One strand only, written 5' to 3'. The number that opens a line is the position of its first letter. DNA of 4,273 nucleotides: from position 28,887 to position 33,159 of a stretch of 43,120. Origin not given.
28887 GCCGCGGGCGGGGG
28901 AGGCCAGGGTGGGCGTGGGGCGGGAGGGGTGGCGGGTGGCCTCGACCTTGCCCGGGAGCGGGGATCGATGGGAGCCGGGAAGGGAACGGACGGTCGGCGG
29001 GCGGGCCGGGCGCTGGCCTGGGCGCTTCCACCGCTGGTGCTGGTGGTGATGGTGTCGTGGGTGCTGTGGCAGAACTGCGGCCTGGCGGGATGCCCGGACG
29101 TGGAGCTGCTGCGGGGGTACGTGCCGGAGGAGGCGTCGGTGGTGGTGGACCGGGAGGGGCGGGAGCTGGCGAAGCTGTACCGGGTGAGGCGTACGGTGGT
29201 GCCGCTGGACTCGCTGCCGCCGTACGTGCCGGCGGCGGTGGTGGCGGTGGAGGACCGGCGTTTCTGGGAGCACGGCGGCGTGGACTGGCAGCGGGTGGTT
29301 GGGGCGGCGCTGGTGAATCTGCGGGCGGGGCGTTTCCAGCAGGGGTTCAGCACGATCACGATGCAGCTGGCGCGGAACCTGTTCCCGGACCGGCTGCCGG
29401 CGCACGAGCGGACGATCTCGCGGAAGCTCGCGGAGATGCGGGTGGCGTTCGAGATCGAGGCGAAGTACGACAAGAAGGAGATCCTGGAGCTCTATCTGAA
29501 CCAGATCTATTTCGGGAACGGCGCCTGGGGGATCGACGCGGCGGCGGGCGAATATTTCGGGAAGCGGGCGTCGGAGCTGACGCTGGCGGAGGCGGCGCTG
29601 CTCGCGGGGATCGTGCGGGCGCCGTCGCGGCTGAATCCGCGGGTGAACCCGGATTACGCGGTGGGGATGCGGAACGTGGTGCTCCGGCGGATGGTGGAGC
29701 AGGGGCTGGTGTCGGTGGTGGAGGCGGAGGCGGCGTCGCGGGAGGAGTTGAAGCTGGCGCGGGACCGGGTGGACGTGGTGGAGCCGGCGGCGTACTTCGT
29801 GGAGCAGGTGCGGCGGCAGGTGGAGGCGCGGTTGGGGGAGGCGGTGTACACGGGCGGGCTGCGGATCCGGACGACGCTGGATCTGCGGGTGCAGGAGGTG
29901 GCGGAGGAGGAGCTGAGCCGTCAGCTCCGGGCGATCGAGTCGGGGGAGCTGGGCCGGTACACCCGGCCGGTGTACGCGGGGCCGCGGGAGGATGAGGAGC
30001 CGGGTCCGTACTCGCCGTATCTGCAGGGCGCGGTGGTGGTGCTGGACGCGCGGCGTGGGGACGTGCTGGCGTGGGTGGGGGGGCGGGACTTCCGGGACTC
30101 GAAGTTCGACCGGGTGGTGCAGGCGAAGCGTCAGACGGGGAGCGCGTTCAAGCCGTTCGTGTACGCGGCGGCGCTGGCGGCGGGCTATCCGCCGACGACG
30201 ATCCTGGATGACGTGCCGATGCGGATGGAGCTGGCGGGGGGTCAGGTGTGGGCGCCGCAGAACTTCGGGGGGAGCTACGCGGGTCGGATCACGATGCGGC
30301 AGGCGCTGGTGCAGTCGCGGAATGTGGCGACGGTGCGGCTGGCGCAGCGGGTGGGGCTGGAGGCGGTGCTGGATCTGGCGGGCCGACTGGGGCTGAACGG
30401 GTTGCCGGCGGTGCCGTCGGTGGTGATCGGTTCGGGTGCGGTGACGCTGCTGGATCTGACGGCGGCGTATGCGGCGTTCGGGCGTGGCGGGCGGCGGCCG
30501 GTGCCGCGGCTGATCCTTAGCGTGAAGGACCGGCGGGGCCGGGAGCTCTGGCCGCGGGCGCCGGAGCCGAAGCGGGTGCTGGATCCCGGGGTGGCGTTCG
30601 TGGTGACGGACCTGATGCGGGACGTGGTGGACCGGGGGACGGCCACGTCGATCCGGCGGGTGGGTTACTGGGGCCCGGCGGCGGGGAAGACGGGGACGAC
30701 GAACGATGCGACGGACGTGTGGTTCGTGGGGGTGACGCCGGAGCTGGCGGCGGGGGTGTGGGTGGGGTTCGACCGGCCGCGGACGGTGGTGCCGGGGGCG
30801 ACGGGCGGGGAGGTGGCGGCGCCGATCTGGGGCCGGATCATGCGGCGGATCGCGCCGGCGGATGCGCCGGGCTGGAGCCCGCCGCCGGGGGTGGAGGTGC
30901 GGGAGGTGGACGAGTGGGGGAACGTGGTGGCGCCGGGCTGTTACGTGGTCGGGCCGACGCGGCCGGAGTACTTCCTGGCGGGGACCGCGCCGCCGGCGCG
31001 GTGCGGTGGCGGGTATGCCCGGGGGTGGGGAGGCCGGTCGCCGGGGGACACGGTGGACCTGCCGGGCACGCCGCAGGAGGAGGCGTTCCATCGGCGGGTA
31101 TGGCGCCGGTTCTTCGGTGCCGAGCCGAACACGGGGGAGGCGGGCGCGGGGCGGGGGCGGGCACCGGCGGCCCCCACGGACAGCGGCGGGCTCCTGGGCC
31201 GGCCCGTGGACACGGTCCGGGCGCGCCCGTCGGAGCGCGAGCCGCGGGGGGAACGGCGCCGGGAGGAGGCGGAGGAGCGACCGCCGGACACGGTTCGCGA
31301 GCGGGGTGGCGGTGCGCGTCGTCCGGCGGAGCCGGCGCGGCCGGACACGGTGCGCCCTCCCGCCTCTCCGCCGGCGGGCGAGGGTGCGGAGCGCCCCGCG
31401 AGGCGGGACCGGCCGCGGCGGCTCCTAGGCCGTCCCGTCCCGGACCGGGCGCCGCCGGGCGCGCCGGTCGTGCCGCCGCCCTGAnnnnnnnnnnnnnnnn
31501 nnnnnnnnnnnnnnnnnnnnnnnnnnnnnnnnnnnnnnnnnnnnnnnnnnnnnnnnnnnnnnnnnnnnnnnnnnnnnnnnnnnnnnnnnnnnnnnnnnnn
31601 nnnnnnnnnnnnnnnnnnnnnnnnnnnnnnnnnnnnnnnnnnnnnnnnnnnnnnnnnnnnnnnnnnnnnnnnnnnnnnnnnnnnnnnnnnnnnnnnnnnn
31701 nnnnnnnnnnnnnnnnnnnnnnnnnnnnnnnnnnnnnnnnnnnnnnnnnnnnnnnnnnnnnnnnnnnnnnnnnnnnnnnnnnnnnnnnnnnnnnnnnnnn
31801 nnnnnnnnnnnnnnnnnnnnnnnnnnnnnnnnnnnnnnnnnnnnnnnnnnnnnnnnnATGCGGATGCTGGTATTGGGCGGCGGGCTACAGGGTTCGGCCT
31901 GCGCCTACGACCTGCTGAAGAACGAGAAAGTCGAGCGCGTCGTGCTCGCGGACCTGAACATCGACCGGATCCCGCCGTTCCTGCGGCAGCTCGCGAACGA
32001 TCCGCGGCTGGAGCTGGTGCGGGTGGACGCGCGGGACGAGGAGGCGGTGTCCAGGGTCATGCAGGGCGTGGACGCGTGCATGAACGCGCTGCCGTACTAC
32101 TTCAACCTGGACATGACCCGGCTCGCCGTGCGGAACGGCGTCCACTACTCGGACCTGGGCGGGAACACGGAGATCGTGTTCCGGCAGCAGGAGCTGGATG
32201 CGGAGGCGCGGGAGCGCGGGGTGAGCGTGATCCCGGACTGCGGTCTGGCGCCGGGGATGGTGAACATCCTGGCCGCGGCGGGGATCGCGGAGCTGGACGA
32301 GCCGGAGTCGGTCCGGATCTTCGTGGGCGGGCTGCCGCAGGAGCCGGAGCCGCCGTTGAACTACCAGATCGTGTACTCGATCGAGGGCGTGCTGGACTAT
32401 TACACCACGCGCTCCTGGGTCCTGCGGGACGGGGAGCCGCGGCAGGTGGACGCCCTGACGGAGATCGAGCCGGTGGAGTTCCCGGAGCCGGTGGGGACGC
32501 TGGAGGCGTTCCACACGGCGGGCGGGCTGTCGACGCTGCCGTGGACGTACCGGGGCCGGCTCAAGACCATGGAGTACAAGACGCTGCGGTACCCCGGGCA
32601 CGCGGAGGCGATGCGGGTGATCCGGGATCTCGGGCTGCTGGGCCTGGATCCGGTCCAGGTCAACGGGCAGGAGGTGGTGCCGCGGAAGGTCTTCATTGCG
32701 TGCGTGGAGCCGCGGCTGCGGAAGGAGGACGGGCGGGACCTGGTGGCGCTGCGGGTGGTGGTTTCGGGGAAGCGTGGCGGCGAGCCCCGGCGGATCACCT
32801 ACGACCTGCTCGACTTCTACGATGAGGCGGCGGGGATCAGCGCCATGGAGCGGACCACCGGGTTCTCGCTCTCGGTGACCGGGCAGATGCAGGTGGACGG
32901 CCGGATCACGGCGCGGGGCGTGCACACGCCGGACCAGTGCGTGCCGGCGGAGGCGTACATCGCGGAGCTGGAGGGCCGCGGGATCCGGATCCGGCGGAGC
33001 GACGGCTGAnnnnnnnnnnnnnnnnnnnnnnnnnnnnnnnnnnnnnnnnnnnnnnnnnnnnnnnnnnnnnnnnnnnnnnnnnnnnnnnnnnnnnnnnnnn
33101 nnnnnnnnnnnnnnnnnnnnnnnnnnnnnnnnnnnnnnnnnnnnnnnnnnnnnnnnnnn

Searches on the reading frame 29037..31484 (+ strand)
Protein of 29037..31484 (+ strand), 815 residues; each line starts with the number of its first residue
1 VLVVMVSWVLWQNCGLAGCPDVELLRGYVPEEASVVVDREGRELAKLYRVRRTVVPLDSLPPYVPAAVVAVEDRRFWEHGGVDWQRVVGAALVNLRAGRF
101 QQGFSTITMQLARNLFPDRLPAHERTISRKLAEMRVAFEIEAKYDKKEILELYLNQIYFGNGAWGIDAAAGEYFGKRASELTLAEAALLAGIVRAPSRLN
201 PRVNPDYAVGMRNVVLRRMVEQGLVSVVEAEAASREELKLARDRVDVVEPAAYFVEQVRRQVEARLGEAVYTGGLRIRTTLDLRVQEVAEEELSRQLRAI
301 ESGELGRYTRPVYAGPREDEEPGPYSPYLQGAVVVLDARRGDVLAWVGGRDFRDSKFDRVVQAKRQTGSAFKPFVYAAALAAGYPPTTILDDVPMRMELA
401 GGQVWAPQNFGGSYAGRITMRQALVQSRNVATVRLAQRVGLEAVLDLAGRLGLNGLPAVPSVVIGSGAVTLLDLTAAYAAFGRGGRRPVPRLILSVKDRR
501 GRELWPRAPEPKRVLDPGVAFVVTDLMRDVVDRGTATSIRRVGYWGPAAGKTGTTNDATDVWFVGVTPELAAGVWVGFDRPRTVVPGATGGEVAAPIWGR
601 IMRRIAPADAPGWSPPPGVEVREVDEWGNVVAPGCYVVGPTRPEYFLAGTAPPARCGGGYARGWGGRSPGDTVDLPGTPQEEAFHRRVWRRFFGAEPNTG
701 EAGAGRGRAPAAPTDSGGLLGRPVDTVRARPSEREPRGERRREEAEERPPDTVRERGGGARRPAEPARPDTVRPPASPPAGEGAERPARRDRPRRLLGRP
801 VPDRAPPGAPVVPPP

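Call 7: search_protein_families(library=pfam, proteins=[window:29037-31484:+], max_evalue=0.01)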
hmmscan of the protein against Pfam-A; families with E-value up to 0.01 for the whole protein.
window:29037-31484:+ (815 aa): 2 families
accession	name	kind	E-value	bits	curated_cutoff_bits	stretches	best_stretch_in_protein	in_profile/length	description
PF00912.28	Transgly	-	6.1e-63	211.9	27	1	41-219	2-177/178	Transglycosylase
PF00905.27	Transpeptidase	-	7.8e-32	111.1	22.1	1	331-602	1-298/299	Penicillin binding protein transpeptidase domain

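Call 8: search_protein_families(library=ncbifam, proteins=[window:29037-31484:+], max_evalue=0.01)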
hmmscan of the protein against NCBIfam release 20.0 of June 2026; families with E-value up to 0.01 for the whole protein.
window:29037-31484:+ (815 aa): 16 families
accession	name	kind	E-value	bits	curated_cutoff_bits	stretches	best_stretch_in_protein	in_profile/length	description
TIGR02074.1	PBP_1a_fam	subfamily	9.3e-175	582.4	508.75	1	51-605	1-532/535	PBP1A family penicillin-binding protein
NF051885.1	tranpepglycosPbpC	equivalog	7.1e-146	487.4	900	2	329-602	324-590/632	multimodular transpeptidase-transglycosylase PbpC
TIGR02071.1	PBP_1b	equivalog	6.3e-121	404.8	717.75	1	51-631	146-707/729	penicillin-binding protein 1B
TIGR02073.1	PBP_1c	equivalog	9.7e-115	384.8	494.2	2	32-301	10-268/728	penicillin-binding protein 1C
NF008643.0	PRK11636.1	equivalog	3e-103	346.7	1263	3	22-294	36-304/850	peptidoglycan glycosyltransferase/peptidoglycan DD-transpeptidase MrcA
NF007061.0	PRK09506.1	equivalog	5.2e-93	312.3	1120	1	51-634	210-774/825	bifunctional glycosyl transferase/transpeptidase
NF011423.0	PRK14850.1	equivalog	5.4e-80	269.7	1275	1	51-585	156-674/764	penicillin-binding protein 1b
NF038276.1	strep_PBP2A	exception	3.1e-77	260.4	1100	2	33-238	77-274/716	penicillin-binding protein PBP2A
NF038272.1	strep_PBP1A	exception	1.3e-73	248.4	1075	2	32-287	49-306/658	penicillin-binding protein PBP1A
NF008414.0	PRK11240.1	equivalog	2.2e-65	221.2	1121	2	32-251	41-258/774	peptidoglycan glycosyltransferase PbpC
NF038274.1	strep_PBP1B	exception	7.8e-41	140.2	1225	2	333-610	381-666/745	penicillin-binding protein PBP1B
TIGR02070.1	mono_pep_trsgly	equivalog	4.7e-37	127.7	182.65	1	24-220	24-219/224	monofunctional biosynthetic peptidoglycan transglycosylase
NF010008.0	PRK13481.1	equivalog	1.2e-30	106.8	270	1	51-226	79-256/269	glycosyltransferase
TIGR03423.1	pbp2_mrdA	equivalog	3.8e-25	88.5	455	3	461-556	427-527/593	penicillin-binding protein 2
NF053573.1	PBP2_PenA_Neis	exception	1.1e-05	24.2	1105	1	330-452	262-387/572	peptidoglycan D,D-transpeptidase PBP2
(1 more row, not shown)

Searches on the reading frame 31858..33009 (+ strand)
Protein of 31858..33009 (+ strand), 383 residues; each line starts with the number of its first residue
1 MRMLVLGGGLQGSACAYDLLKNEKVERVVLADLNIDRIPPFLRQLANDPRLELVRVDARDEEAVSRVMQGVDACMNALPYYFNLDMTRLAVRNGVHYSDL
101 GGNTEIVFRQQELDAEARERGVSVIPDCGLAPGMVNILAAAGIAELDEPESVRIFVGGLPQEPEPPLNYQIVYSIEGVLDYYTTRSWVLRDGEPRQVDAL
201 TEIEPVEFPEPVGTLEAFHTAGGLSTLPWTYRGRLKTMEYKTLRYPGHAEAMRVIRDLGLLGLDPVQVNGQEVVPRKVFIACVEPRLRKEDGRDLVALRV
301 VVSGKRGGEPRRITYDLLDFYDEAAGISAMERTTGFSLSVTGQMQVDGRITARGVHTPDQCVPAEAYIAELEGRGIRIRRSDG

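Call 7: search_protein_families(library=pfam, proteins=[window:31858-33009:+], max_evalue=0.01)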
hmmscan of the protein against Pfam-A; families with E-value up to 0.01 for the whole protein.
window:31858-33009:+ (383 aa): 2 families
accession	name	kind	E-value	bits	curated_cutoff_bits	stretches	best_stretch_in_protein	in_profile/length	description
PF16653.10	Sacchrp_dh_C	-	1.2e-47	163.6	31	1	129-376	1-265/265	Saccharopine dehydrogenase C-terminal domain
PF03435.24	Sacchrp_dh_NADP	-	8.8e-18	65.3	25.1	1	4-125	2-129/129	Saccharopine dehydrogenase NADP binding domain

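Call 8: search_protein_families(library=ncbifam, proteins=[window:31858-33009:+], max_evalue=0.01)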
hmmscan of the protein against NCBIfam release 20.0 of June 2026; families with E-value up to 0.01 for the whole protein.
window:31858-33009:+ (383 aa): 2 families
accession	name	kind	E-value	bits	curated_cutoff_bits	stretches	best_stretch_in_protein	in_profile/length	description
NF043000.1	carsnrspmd_synth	equivalog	0.00013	21.4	800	1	50-363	58-384/405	carboxynorspermidine synthase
TIGR01181.1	dTDP_gluc_dehyt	equivalog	0.0079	15.3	365.1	0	3-73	2-76/321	dTDP-glucose 4,6-dehydratase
